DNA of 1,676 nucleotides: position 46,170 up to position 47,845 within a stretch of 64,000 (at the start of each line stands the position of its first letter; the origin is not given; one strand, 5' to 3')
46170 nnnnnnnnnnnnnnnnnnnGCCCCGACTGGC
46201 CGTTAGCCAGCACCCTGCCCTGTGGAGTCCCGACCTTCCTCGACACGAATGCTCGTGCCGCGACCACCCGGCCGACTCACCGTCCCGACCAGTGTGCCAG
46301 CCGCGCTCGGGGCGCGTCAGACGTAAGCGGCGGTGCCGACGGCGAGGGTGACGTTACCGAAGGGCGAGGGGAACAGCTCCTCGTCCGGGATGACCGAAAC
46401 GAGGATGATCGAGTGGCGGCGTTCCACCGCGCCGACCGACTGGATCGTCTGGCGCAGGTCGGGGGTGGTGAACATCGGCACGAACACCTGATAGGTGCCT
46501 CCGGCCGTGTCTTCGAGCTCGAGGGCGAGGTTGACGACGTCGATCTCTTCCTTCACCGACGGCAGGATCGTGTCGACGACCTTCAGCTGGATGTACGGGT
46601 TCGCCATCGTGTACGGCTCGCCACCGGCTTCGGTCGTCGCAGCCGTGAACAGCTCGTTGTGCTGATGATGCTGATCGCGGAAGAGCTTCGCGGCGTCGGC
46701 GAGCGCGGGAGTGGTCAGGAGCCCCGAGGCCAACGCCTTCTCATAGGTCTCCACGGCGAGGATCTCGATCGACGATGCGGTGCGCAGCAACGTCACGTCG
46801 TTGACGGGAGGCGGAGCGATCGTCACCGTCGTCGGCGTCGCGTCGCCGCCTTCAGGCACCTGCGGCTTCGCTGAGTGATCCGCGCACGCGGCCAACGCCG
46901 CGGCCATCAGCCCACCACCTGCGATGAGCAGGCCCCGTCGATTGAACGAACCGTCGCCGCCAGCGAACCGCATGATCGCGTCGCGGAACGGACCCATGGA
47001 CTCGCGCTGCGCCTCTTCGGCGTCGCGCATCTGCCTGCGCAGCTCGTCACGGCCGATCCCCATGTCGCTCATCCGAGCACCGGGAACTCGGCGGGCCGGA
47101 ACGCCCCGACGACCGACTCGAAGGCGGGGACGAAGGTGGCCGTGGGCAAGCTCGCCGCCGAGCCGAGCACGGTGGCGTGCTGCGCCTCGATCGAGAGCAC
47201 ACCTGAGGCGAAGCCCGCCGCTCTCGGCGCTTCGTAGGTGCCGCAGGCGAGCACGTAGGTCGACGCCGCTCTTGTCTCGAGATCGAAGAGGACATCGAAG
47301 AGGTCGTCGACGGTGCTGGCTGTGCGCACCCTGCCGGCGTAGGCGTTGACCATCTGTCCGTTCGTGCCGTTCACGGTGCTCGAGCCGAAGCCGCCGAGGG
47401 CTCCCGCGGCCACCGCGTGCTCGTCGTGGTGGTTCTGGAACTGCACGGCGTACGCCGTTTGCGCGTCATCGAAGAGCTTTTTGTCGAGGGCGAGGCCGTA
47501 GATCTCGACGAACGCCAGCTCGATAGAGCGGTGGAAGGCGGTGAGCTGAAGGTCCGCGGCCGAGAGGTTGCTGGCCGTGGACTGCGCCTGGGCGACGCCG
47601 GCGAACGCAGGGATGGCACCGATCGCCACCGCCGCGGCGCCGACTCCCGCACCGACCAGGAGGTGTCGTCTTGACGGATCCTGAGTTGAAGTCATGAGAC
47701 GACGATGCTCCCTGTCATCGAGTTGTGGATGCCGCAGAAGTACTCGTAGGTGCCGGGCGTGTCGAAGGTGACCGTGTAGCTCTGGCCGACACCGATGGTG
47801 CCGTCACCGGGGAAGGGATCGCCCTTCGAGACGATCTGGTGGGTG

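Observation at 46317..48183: Coupled operon: cupredoxin lipoprotein plus two Tat-signal ferritin-like proteins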

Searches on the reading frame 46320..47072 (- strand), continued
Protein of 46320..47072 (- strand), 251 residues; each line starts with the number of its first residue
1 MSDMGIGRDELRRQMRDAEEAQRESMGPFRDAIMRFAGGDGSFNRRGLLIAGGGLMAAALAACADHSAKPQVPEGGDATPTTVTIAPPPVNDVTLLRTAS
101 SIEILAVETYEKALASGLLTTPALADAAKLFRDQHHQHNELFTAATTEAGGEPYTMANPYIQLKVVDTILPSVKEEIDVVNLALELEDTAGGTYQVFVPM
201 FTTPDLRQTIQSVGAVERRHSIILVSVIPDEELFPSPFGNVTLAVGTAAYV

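Call 58: get_annotated_region(hit=H8, flank=5000)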
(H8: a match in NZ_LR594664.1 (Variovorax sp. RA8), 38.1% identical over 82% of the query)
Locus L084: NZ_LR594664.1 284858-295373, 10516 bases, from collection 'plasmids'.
description: Variovorax sp. RA8 plasmid 3
organism: Variovorax sp. RA8 (NCBI taxid 662548)
taxonomy: Bacteria; Pseudomonadota; Betaproteobacteria; Burkholderiales; Comamonadaceae; Variovorax; Variovorax sp. RA8
host: -; source: Riverbed sediment; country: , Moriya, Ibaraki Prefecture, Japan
typing (MOB-suite, as given by PLSDB): non-mobilizable
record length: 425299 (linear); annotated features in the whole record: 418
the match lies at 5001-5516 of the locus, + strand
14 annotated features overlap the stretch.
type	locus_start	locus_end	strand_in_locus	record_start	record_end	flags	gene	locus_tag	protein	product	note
CDS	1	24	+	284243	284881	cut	fdh3B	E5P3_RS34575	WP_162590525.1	formate dehydrogenase FDH3 subunit beta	-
CDS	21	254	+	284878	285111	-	-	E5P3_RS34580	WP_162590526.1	hypothetical protein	-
CDS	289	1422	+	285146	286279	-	-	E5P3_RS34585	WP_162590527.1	formate dehydrogenase subunit gamma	GO:0009061 - anaerobic respiration [Evidence IEA]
CDS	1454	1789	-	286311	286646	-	-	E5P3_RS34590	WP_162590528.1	hypothetical protein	-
CDS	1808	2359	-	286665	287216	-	-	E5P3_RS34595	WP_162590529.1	hemerythrin domain-containing protein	-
CDS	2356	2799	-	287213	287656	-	-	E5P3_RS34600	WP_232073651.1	PAS domain S-box protein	-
CDS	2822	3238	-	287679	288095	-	-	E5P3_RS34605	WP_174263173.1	MarR family transcriptional regulator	GO:0006355 - regulation of DNA-templated transcription [Evidence IEA]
CDS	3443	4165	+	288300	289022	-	-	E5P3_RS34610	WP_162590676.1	FAD-dependent oxidoreductase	-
CDS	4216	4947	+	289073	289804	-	-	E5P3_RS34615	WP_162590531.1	RNA polymerase sigma factor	GO:0006352 - DNA-templated transcription initiation [Evidence IEA]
CDS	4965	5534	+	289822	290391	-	-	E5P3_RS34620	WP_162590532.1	ferritin-like domain-containing protein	-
CDS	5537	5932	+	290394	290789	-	-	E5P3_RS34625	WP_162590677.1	cytochrome c family protein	-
CDS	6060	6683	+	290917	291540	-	-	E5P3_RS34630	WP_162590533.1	uracil-DNA glycosylase family protein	-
CDS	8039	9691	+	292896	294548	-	pgm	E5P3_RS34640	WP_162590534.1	phosphoglucomutase (alpha-D-glucose-1,6-bisphosphate-dependent)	GO:0005975 - carbohydrate metabolic process [Evidence IEA]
CDS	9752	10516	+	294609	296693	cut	tkt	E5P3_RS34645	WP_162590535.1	transketolase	GO:0006098 - pentose-phosphate shunt [Evidence IEA]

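Call 59: get_annotated_region(hit=H11, flank=5000)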
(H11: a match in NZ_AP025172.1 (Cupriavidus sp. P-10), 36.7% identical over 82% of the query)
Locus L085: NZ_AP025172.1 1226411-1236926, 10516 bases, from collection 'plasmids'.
description: Cupriavidus sp. P-10 plasmid pMTS1, complete sequence
organism: Cupriavidus sp. P-10 (NCBI taxid 2027911)
taxonomy: Bacteria; Pseudomonadota; Betaproteobacteria; Burkholderiales; Burkholderiaceae; Cupriavidus; Cupriavidus sp. P-10
host: -; source: -; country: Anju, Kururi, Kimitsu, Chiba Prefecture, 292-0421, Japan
typing (MOB-suite, as given by PLSDB): non-mobilizable
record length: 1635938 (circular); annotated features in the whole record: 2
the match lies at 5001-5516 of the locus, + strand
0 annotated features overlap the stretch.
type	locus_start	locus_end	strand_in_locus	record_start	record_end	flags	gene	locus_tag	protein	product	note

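Call 60: get_annotated_region(hit=H6, flank=5000)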
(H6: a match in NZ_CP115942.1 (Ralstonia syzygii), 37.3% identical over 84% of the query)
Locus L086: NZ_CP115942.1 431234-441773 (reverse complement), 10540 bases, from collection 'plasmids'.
description: Ralstonia syzygii strain BDBR229 plasmid pmega, complete sequence
organism: Ralstonia syzygii (NCBI taxid 28097)
taxonomy: Bacteria; Pseudomonadota; Betaproteobacteria; Burkholderiales; Burkholderiaceae; Ralstonia; Ralstonia syzygii
host: -; source: Musa sp.; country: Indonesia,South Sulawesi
typing (MOB-suite, as given by PLSDB): non-mobilizable
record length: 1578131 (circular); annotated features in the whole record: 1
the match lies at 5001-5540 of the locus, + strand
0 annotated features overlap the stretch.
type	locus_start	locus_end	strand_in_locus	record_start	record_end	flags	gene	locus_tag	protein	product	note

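Call 61: get_annotated_region(hit=H12, flank=5000)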
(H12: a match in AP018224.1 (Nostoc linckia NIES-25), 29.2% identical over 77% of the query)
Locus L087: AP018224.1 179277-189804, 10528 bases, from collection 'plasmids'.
description: Nostoc linckia NIES-25 plasmid plasmid2 DNA, complete genome
organism: Nostoc linckia NIES-25 (NCBI taxid 1091006)
taxonomy: Bacteria; Cyanobacteriota; Cyanophyceae; Nostocales; Nostocaceae; Nostoc; Nostoc linckia; Nostoc linckia NIES-25
host: -; source: -; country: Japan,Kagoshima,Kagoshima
typing (MOB-suite, as given by PLSDB): conjugative; replicon rep_cluster_1671; relaxase MOBP; mating-pair formation MPF_T
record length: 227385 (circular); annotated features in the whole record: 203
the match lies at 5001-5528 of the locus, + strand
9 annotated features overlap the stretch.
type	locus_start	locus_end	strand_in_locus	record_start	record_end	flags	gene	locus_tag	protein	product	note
CDS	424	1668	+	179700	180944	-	-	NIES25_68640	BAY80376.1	hypothetical protein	-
CDS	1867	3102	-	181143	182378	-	-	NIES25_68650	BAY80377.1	cytochrome P450 like protein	-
CDS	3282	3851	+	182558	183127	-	-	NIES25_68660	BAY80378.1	RNA polymerase, sigma-24 subunit, ECF subfamily protein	-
CDS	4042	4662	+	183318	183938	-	-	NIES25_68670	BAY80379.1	anti-ECFsigma factor, ChrR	-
CDS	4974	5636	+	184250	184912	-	-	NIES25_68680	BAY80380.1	hypothetical protein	-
CDS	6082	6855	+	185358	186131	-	-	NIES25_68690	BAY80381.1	hypothetical protein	-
CDS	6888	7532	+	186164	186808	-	-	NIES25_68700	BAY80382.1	hypothetical protein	-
CDS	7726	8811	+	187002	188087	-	-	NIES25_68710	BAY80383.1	major facilitator superfamily MFS_1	-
CDS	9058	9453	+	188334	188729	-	-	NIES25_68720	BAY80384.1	hypothetical protein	-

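Call 67: find_encoding_contigs(protein=P0045, flank=4000, max_places=4)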
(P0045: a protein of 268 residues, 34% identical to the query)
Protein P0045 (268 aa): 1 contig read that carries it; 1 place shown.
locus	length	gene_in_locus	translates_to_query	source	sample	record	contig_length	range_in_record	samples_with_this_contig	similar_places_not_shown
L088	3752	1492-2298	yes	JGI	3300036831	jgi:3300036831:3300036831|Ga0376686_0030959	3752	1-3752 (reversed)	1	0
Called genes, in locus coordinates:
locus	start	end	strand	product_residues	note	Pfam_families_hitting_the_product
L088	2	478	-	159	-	?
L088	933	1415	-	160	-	PF01475:FUR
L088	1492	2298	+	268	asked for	PF13668:Ferritin_2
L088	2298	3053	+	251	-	PF13668:Ferritin_2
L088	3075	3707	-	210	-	PF02589:LUD_dom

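Call 68: find_encoding_contigs(protein=P0071, flank=4000, max_places=4)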
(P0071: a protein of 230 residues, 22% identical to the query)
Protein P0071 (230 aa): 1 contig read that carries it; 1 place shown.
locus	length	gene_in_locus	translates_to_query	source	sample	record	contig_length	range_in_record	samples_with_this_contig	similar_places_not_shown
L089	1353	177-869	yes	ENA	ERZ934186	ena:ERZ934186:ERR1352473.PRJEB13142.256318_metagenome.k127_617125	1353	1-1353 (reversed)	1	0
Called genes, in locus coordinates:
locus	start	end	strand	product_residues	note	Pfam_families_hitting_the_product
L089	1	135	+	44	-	?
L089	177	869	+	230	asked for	PF13668:Ferritin_2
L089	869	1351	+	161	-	?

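Call 69: find_encoding_contigs(protein=P0044, flank=4000, max_places=4)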
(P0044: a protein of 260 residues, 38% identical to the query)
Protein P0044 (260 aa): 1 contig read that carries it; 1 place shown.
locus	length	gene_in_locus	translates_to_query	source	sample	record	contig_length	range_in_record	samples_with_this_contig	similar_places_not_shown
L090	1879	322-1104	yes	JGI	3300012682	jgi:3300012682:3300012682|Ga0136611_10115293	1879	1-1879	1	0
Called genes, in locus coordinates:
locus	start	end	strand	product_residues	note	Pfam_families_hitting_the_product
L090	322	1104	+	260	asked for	PF13668:Ferritin_2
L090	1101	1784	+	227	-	PF13668:Ferritin_2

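Call 91: fold_search(model_id=the predicted structure, library=pdb)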
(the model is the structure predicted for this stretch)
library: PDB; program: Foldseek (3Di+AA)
matches with E <= 10: 555; with E <= 0.001: 0
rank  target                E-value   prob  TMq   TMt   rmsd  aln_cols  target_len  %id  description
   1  2ib0_B                2.0e-02  1.00  0.47  0.85   2.8       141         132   15  Crystal structure of a conserved hypothetical protein, rv2844, from Mycobacterium tuberculosis (released 2006-09-26)
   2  8w1e_F                2.0e-02  1.00  0.45  0.65   3.6       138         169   20  Crystal Structure of DPS-like protein PA4880 from Pseudomonas aeruginosa (dodecamer) (released 2024-05-29)
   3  8w1e_D                2.0e-02  1.00  0.46  0.66   3.9       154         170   19  Crystal Structure of DPS-like protein PA4880 from Pseudomonas aeruginosa (dodecamer) (released 2024-05-29)
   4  5ux1_A                2.1e-02  1.00  0.45  0.55   2.7       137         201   18  Protein 43 with aldehyde deformylating oxygenase activity from Synechococcus (released 2018-02-28)
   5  8w1d                  2.2e-02  1.00  0.44  0.73   3.7       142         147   22  CRYSTAL STRUCTURE OF DPS-LIKE PROTEIN PA4880 FROM PSEUDOMONAS AERUGINOSA (DIMERIC FORM) (released 2024-05-29)
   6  2gyq_A                2.4e-02  1.00  0.45  0.68   2.7       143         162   14  YcfI, a putative structural protein from Rhodopseudomonas palustris. (released 2006-06-13)
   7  8w1e_G                2.6e-02  1.00  0.44  0.64   3.6       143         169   20  Crystal Structure of DPS-like protein PA4880 from Pseudomonas aeruginosa (dodecamer) (released 2024-05-29)
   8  2ib0_A                2.8e-02  1.00  0.43  0.72   3.8       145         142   19  Crystal structure of a conserved hypothetical protein, rv2844, from Mycobacterium tuberculosis (released 2006-09-26)
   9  8w1e_A                2.9e-02  1.00  0.43  0.62   3.8       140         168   21  Crystal Structure of DPS-like protein PA4880 from Pseudomonas aeruginosa (dodecamer) (released 2024-05-29)
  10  8w1e_C                2.9e-02  1.00  0.45  0.65   4.5       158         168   20  Crystal Structure of DPS-like protein PA4880 from Pseudomonas aeruginosa (dodecamer) (released 2024-05-29)
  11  2vzb_A                3.3e-02  1.00  0.46  0.67   2.7       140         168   18  A Dodecameric Thioferritin in the Bacterial Domain, Characterization of the Bacterioferritin-Related Protein from Bact (released 2009-11-17)
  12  2clb_D                3.3e-02  1.00  0.43  0.63   3.8       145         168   22  The structure of the DPS-like protein from Sulfolobus solfataricus reveals a bacterioferritin-like di-metal binding si (released 2006-07-17)
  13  4kvq                  3.3e-02  1.00  0.40  0.44   4.6       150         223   21  Crystal Structure of Prochlorococcus marinus aldehyde-deformylating oxygenase wild type with palmitic acid bound (released 2013-06-26)
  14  5ux1_C                3.6e-02  1.00  0.46  0.56   2.6       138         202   18  Protein 43 with aldehyde deformylating oxygenase activity from Synechococcus (released 2018-02-28)
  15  8w9k_C                4.0e-02  1.00  0.42  0.39   3.4       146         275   18  Structure of apo RvY_06210 (released 2024-09-11)
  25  8kce                  6.3e-02  1.00  0.42  0.39   3.5       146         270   18  Structure of RvY_06210 at 1.05 angstrom resolution (released 2024-08-07)
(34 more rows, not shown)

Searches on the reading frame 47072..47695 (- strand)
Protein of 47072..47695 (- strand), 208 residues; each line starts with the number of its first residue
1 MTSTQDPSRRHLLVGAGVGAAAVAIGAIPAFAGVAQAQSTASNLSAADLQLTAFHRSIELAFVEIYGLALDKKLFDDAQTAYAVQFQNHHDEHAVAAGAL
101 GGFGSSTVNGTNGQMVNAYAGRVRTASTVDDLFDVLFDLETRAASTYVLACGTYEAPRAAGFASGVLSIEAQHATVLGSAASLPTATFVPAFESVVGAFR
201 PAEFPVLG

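Call 3: search_protein_families(library=pfam, proteins=[window:47072-47695:-], max_evalue=1)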
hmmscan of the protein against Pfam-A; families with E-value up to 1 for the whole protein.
window:47072-47695:- (208 aa): 3 families
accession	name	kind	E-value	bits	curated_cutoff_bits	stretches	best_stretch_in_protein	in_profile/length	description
PF13668.12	Ferritin_2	-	4.3e-07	30.6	24.7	1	63-179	33-134/138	Ferritin-like domain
PF10518.14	TAT_signal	-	0.00039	20.7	22.7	1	7-26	2-21/21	TAT (twin-arginine translocation) pathway signal sequence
PF10399.14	UCR_Fe-S_N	-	0.11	12.4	24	1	3-27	5-29/41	Ubiquitinol-cytochrome C reductase Fe-S subunit TAT signal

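Call 4: search_protein_families(library=ncbifam, proteins=[window:47072-47695:-], max_evalue=1)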
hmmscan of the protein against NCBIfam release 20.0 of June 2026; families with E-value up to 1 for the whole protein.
window:47072-47695:- (208 aa): 3 families
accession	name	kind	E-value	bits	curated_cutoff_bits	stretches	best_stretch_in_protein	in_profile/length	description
TIGR02811.1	formate_TAT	hypoth_equivalog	0.00015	22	48.45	1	3-42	5-42/66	formate dehydrogenase region TAT target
TIGR01412.1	tat_substr_1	equivalog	0.0028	16.6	428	1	3-46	4-45/420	iron uptake transporter deferrochelatase/peroxidase subunit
TIGR01409.1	TAT_signal_seq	domain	0.003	17.8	16.7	1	8-37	2-29/29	twin-arginine translocation signal domain-containing protein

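Call 6: search_solved_structures(query=window:47072-47695:-, max_evalue=10, show_alignments=2)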
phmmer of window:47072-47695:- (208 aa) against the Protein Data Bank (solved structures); distinct sequences matched with E-value up to 10: 0.

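Call 10: find_homologous_proteins(query=window:47072-47695:-)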
Query window:47072-47695:- (208 aa): 20 proteins with E <= 0.001 among 3065 candidates.
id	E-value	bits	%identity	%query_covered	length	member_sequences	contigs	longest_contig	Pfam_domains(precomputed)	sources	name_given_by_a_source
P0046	5.2e-125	433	100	100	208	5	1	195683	PF13668.13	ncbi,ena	-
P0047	7.1e-114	397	92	100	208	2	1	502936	PF13668.13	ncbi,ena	-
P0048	2.8e-98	346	82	100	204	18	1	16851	PF13668.13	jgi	jgi:hypothetical protein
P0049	1.4e-94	334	78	100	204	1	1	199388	PF13668.13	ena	-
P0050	6.2e-90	319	75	100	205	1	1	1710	PF13668.13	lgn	-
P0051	8.3e-87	309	72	100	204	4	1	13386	PF13668.13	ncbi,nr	ncbi:MAG TPA: ferritin-like domain-containing protein [Acidimicrobiales bacterium]|nr:ferritin-like 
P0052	4.0e-85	303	73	100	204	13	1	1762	PF13668.13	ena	-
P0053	7.0e-85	302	73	100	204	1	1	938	PF13668.13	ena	-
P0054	1.6e-82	295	69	99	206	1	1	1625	PF13668.13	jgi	jgi:hypothetical protein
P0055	6.6e-82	293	70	99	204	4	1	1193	PF13668.13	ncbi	-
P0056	1.6e-81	291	71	99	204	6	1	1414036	PF13668.13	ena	-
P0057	4.8e-81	290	70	100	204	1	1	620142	PF13668.13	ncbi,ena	-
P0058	4.9e-81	290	71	99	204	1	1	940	PF13668.13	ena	-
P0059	3.1e-80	287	69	99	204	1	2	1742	PF13668.13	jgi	jgi:hypothetical protein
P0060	5.9e-80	286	70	100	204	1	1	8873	PF13668.13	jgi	jgi:hypothetical protein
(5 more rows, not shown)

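Call 37: predict_structure(alignment_id=A5)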
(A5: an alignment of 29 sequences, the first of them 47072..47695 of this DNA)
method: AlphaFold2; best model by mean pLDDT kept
length: 208 residues; sequences in the alignment: 29
mean_pLDDT: 82.9   pTM: 0.76
mean pLDDT of the five models: 82.9, 81.8, 79.5, 79.1, 78.8
residues with pLDDT >= 90: 134; 70-90: 25; 50-70: 10; < 50: 39
segments of 3 or more residues with pLDDT < 50: 1-39
pLDDT, mean of each block of 10 residues (from residue 1): 44 44 45 45 87 96 98 97 98 95 71 95 96 96 96 96 97 94 80 86 86
secondary structure, 60 per line:
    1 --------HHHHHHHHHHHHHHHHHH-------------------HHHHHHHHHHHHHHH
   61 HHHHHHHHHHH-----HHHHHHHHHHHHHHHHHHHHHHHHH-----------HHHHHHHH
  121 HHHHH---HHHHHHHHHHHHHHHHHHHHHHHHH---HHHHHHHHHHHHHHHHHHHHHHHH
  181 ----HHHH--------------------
elements in order: H9-26 H46-71 H77-101 H113-125 H129-153 H157-180 H185-188

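Call 40: fold_search(model_id=the predicted structure, library=pdb)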
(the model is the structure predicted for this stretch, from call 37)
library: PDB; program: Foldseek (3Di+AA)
matches with E <= 10: 478; with E <= 0.001: 0
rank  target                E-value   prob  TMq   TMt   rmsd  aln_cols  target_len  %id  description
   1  1f30_A                3.8e-02  1.00  0.50  0.64   4.4       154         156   14  THE STRUCTURAL BASIS FOR DNA PROTECTION BY E. COLI DPS PROTEIN (released 2003-06-17)
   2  5xx9_A                4.4e-02  1.00  0.52  0.65   3.3       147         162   14  Crystal structure of Bacterioferritin (released 2018-07-11)
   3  5xx9_E                4.9e-02  1.00  0.52  0.65   3.3       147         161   14  Crystal structure of Bacterioferritin (released 2018-07-11)
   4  1jre_C                5.4e-02  1.00  0.48  0.61   4.8       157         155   13  DNA PROTECTION AND BINDING BY E. COLI DPS PROTEIN (released 2003-06-17)
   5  7aqs_X                6.2e-02  1.00  0.50  0.63   4.0       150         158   13  Crystal structure of E. coli DPS in space group P1 (released 2021-09-01)
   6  3fse_B                7.6e-02  1.00  0.45  0.29   4.7       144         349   17  Crystal structure of a two-domain protein containing dj-1/thij/pfpi-like and ferritin-like domains (ava_4496) from ana (released 2009-02-03)
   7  3q4r                  8.0e-02  1.00  0.57  0.69   3.3       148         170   11  Crystal Structure of a deletion mutant(11-185) of hypothetical protein MJ0754 with Zn2+ (released 2011-05-18)
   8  5xx9_B                8.0e-02  1.00  0.51  0.66   3.4       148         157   15  Crystal structure of Bacterioferritin (released 2018-07-11)
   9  7y6f_C                8.8e-02  1.00  0.50  0.65   3.7       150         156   15  Cryo-EM structure of Apo form of ScBfr (released 2023-07-05)
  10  3ak8_B                9.2e-02  1.00  0.44  0.57   5.3       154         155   14  Crystal structure of the SEp22 dodecamer, a Dps-like protein from Salmonella enterica subsp. enterica serovar Enteriti (released 2011-01-12)
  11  1jre_E                9.7e-02  1.00  0.46  0.58   4.9       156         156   13  DNA PROTECTION AND BINDING BY E. COLI DPS PROTEIN (released 2003-06-17)
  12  1jts_J                1.1e-01  1.00  0.51  0.65   3.7       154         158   13  DNA PROTECTION AND BINDING BY E. COLI DPS PROTEIN (released 2003-06-17)
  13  3ak8_F                1.1e-01  1.00  0.50  0.63   4.4       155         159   12  Crystal structure of the SEp22 dodecamer, a Dps-like protein from Salmonella enterica subsp. enterica serovar Enteriti (released 2011-01-12)
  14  3ise_W                1.1e-01  1.00  0.52  0.67   3.6       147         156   13  Structure of mineralized Bfrb (double soak) from Pseudomonas aeruginosa to 2.8A Resolution (released 2010-02-02)
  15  8w1e_F                1.1e-01  1.00  0.50  0.61   4.2       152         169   17  Crystal Structure of DPS-like protein PA4880 from Pseudomonas aeruginosa (dodecamer) (released 2024-05-29)
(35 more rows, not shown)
